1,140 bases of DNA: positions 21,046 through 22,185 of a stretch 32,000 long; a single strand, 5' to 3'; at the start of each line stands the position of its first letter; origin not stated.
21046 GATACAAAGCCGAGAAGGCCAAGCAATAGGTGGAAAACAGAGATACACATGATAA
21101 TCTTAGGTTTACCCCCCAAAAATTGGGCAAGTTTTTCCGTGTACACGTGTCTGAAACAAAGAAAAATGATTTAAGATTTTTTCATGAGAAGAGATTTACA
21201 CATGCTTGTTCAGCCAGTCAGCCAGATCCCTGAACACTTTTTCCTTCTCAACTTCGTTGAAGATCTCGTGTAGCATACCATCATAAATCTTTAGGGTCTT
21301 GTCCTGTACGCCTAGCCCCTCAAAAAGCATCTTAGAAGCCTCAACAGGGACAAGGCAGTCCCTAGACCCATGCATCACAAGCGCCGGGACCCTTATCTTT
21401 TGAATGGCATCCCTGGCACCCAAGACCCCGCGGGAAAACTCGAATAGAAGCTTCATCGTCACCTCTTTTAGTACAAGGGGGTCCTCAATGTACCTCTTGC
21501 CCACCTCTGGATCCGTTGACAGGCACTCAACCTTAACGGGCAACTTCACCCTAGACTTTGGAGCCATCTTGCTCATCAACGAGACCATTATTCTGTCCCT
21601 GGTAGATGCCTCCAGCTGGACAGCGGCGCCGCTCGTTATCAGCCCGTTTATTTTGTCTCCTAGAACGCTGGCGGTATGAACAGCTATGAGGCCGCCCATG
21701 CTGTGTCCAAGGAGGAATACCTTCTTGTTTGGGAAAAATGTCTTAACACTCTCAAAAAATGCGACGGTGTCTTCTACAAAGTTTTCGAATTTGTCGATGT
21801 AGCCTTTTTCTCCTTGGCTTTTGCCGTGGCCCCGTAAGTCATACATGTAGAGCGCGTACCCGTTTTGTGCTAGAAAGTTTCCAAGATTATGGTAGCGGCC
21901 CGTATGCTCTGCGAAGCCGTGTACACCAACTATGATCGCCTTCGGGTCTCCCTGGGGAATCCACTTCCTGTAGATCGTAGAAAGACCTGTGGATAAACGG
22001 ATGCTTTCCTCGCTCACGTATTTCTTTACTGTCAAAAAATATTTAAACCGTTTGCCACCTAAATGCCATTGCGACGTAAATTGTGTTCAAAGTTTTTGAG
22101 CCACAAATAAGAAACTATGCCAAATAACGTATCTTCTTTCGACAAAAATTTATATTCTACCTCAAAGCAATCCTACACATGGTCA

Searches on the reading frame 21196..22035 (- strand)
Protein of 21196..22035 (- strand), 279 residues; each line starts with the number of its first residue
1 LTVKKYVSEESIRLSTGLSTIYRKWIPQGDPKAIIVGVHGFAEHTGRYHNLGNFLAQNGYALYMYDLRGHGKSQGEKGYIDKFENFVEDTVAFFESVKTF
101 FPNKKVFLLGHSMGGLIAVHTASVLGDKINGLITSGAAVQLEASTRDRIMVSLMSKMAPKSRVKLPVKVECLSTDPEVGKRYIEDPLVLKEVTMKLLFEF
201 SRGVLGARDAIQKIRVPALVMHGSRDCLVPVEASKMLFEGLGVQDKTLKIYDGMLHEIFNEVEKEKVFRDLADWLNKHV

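Call 90: search_protein_families(library=pfam, proteins=[window:21196-22035:-], max_evalue=0.001)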
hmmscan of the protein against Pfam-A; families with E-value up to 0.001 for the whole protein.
window:21196-22035:- (279 aa): 11 families
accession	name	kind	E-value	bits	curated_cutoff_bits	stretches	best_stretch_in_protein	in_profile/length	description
PF12146.15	Hydrolase_4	-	1.9e-70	237.3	27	1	30-262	2-238/239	Serine aminopeptidase, S33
PF00561.26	Abhydrolase_1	-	1.1e-21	78.1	25.8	1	35-151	3-121/245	alpha/beta hydrolase fold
PF12697.13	Abhydrolase_6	-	4.9e-13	50.7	26.3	1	35-236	1-188/217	Alpha/beta hydrolase family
PF07819.20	PGAP1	-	2.5e-08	34.4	24.3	1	84-160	69-150/233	PGAP1-like alpha/beta domain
PF00326.27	Peptidase_S9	-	2.5e-08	34.1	22.6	0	214-278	143-209/213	Prolyl oligopeptidase family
PF02230.22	Abhydrolase_2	-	4.5e-07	30.4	23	0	84-146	87-147/217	Phospholipase/Carboxylesterase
PF20408.4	Abhydrolase_11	-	3.9e-05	23.9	27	0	54-136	26-106/193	Alpha/beta hydrolase domain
PF05448.18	AXE1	-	6e-05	22.4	21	0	31-76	82-126/321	Acetyl xylan esterase (AXE1)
PF02129.25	Peptidase_S15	-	6.3e-05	23.2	23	0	53-123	46-114/262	X-Pro dipeptidyl-peptidase (S15 family)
PF01738.24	DLH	-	6.4e-05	23.1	21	0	83-133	77-125/217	Dienelactone hydrolase family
PF20434.5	BD-FAE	-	0.00083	19.4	26.8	0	211-239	185-213/215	BD-FAE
